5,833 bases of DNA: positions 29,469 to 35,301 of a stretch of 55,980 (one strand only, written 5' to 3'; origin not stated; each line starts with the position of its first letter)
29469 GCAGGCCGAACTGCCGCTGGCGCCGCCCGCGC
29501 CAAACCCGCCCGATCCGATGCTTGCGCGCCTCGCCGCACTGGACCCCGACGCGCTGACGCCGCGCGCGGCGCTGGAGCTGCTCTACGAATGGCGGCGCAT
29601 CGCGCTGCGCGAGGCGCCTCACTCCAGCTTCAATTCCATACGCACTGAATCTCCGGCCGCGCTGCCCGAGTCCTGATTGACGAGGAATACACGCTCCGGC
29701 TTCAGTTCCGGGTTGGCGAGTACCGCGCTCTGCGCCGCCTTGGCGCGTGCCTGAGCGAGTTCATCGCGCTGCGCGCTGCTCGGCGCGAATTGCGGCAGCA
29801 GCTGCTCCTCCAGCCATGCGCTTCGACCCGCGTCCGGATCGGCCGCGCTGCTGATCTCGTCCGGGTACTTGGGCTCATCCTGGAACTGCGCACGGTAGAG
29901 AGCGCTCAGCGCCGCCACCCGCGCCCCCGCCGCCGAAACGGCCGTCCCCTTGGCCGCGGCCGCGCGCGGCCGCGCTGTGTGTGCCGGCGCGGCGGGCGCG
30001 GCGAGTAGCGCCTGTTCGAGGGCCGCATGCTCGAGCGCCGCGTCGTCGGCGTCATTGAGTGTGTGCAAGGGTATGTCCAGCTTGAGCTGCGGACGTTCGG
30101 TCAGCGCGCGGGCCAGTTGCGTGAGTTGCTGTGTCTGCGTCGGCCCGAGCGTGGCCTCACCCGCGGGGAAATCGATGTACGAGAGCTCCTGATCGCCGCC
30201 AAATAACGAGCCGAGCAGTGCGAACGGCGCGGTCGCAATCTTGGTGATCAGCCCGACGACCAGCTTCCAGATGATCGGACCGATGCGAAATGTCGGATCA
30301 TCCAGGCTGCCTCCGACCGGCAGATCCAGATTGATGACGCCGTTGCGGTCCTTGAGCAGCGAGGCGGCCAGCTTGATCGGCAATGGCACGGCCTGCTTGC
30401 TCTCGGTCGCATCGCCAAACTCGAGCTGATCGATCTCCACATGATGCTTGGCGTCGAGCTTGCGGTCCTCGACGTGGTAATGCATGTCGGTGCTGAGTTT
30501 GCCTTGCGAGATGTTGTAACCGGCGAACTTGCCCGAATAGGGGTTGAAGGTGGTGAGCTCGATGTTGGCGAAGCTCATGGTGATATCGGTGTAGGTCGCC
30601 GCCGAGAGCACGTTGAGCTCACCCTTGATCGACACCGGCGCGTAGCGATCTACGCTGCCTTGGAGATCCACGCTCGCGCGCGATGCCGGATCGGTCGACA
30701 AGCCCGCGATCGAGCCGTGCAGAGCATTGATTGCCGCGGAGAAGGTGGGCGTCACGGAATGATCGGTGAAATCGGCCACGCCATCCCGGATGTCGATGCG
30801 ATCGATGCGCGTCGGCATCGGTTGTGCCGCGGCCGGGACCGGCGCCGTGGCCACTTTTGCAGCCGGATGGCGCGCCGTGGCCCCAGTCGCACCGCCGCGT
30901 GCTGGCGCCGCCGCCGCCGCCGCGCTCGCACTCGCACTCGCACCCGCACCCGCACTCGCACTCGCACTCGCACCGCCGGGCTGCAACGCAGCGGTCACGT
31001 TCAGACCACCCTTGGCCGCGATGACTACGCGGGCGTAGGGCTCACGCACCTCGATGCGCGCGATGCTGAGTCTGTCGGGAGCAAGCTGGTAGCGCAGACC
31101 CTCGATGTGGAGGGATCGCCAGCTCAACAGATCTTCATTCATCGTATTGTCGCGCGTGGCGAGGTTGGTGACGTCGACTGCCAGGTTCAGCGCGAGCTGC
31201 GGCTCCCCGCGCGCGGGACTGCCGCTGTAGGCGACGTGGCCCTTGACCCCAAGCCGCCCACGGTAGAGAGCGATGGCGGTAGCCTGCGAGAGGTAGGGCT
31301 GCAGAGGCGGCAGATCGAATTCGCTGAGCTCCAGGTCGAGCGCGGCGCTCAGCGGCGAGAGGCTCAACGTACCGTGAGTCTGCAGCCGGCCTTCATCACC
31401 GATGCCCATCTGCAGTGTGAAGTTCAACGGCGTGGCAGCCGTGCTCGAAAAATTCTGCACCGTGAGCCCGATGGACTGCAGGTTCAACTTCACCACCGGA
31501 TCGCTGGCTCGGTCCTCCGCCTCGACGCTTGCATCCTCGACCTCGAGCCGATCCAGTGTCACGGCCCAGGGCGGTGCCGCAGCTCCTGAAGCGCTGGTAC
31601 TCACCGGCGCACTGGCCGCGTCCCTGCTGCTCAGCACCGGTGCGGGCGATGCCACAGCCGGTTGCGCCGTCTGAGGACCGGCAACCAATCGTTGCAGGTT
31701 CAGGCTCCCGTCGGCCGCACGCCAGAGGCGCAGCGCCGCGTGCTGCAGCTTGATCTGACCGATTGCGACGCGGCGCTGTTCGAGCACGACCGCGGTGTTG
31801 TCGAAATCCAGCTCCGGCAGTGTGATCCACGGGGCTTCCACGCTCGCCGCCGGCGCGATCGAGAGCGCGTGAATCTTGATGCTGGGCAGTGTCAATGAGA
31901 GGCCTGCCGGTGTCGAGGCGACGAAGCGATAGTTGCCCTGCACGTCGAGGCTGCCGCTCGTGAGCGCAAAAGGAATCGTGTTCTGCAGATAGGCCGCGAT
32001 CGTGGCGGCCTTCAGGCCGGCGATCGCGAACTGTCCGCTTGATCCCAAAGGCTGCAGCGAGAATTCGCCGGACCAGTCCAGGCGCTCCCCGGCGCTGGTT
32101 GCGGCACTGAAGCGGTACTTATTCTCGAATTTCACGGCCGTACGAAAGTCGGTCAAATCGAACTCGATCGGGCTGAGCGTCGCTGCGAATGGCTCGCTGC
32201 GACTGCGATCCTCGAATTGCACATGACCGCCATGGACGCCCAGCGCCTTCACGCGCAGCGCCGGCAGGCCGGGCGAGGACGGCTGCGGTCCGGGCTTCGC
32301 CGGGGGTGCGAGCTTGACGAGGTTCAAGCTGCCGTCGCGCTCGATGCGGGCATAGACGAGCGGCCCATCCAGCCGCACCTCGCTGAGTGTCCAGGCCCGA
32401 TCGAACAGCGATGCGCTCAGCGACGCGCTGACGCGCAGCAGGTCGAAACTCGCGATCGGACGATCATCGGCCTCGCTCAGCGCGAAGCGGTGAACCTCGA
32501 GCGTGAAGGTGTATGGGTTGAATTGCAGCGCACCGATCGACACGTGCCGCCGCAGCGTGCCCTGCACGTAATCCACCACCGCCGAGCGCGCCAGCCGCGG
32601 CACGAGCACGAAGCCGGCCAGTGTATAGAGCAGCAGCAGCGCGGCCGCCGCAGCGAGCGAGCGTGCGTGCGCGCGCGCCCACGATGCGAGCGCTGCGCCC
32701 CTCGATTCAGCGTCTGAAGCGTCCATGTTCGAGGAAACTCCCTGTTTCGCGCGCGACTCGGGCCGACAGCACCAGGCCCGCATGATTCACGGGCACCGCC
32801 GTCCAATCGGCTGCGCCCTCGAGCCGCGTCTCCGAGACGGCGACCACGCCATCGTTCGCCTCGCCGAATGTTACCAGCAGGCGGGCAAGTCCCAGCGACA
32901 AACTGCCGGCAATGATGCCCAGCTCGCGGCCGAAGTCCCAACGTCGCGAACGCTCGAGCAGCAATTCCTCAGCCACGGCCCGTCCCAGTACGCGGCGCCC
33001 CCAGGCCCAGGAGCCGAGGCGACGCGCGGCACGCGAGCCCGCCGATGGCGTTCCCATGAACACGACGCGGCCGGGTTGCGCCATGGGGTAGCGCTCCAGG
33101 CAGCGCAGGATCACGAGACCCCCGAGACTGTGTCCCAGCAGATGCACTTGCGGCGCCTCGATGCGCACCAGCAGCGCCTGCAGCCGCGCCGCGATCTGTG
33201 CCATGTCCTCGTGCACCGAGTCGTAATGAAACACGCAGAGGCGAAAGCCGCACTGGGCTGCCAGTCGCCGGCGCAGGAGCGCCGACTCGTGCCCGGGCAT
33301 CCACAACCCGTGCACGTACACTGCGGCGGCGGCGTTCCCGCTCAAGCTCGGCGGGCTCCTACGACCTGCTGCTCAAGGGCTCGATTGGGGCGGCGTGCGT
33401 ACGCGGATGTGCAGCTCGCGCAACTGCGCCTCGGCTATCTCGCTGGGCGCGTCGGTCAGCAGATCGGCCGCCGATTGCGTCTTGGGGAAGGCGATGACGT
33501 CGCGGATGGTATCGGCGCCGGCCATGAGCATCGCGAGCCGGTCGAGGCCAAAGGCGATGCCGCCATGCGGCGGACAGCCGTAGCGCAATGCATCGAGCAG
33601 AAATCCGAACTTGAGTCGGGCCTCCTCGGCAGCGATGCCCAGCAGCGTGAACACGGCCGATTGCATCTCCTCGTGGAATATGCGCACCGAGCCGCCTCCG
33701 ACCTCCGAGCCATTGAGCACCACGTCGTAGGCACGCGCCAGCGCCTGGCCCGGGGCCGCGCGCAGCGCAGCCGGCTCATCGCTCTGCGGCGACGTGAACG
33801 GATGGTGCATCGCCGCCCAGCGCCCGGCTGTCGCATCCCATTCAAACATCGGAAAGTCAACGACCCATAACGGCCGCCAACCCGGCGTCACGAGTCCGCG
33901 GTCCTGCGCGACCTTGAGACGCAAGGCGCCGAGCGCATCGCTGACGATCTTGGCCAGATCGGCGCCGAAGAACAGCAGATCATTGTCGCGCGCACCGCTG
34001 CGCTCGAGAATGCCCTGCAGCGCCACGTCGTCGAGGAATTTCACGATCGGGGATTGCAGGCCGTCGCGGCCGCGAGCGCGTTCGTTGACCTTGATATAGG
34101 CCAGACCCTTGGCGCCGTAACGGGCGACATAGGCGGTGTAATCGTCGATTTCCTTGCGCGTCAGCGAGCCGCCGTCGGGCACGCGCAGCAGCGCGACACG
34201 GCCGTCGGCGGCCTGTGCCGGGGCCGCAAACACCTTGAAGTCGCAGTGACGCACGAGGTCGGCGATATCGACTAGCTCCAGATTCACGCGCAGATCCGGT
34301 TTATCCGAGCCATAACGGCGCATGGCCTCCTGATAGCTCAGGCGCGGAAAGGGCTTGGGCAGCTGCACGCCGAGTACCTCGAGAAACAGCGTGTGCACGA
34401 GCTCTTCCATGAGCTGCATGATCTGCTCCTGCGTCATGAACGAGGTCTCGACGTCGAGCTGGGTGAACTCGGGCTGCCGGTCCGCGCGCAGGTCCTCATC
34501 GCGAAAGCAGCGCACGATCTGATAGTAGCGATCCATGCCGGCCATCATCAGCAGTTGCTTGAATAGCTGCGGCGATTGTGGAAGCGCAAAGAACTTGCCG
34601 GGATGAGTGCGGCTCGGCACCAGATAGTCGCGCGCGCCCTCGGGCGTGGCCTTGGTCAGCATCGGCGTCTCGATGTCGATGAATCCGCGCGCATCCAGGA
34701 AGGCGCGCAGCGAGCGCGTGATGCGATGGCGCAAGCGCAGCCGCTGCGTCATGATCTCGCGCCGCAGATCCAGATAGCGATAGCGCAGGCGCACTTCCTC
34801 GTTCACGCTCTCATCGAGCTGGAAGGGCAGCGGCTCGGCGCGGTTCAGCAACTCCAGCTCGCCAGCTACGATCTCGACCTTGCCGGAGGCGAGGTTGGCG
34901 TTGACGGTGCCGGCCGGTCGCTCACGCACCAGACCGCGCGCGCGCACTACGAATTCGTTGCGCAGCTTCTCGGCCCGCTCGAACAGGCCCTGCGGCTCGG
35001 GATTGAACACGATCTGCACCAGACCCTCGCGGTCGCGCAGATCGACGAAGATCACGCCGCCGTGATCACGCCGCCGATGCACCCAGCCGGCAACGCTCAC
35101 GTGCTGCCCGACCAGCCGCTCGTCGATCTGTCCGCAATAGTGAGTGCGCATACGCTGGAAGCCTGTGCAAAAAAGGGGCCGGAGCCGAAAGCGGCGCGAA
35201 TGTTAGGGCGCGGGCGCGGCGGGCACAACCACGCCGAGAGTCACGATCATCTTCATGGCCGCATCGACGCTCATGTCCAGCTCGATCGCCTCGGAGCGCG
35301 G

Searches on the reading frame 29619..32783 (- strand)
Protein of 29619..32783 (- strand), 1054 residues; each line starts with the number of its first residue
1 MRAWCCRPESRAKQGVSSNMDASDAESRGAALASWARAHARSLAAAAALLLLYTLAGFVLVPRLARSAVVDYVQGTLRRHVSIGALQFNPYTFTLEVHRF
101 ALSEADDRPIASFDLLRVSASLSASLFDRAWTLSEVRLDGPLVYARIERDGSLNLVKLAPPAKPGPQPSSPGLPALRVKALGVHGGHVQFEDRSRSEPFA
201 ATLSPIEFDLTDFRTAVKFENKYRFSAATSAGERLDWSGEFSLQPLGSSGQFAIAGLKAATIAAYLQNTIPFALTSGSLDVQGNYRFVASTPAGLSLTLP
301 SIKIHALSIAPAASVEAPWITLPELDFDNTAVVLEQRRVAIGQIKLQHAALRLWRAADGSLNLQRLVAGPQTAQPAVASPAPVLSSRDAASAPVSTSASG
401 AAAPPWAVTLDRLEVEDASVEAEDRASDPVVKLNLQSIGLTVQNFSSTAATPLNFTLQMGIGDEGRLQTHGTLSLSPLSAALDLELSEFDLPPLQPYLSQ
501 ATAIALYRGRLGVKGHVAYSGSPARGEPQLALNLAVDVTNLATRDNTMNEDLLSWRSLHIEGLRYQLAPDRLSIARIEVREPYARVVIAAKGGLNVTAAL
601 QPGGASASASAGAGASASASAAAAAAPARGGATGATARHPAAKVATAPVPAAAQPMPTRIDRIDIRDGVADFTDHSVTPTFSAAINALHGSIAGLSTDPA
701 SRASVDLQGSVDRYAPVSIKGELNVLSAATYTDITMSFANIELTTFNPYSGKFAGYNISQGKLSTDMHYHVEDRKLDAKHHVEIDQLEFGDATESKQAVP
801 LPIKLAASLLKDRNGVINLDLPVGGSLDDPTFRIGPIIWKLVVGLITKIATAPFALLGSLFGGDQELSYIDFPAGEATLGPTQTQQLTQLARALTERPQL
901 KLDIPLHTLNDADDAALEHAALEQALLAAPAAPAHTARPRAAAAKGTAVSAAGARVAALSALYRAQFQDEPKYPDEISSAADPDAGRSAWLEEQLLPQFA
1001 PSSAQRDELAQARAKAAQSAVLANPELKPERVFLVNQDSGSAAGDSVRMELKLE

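Call 33: search_protein_families(library=pfam, proteins=[window:29619-32783:-], max_evalue=0.0001)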
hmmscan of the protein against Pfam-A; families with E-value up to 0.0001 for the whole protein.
window:29619-32783:- (1054 aa): 3 families
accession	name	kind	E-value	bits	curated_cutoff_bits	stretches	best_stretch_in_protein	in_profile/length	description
PF05359.17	DUF748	-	1.9e-251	837.8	50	2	392-1032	440-1037/1037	Domain of Unknown Function (DUF748)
PF05170.20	AsmA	-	2.5e-15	56.8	29.8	1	300-436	62-186/607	AsmA family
PF13116.12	YhdP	-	1.9e-08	33.1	46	1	44-305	13-260/1224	YhdP protein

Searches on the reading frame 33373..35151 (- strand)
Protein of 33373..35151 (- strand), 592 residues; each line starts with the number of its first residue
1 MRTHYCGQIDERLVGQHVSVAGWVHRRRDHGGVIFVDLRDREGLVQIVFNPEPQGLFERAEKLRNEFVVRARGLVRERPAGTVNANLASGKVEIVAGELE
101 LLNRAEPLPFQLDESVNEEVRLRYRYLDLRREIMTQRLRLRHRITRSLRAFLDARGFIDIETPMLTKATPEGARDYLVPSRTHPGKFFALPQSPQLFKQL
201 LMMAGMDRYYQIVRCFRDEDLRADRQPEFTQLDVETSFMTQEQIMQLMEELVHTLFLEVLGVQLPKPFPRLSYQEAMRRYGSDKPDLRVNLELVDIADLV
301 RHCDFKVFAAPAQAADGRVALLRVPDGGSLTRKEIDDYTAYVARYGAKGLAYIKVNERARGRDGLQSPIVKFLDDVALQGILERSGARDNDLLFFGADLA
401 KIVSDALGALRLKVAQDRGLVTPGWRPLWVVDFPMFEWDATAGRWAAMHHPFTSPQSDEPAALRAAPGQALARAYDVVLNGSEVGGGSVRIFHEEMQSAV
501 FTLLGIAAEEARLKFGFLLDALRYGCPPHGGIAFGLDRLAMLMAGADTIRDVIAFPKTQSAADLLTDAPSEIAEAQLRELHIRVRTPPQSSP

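Call 33: search_protein_families(library=pfam, proteins=[window:33373-35151:-], max_evalue=0.0001)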
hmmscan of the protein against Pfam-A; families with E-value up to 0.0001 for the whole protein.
window:33373-35151:- (592 aa): 3 families
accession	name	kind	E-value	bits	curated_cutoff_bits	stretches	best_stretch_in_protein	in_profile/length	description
PF00152.25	tRNA-synt_2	-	3.5e-123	411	25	1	117-559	1-308/308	tRNA synthetases class II (D, K and N)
PF02938.19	GAD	-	5.3e-23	81.5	23.4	1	313-407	6-95/95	GAD domain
PF01336.31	tRNA_anti-codon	-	2.6e-19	69.3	27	1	18-102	1-75/75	OB-fold nucleic acid binding domain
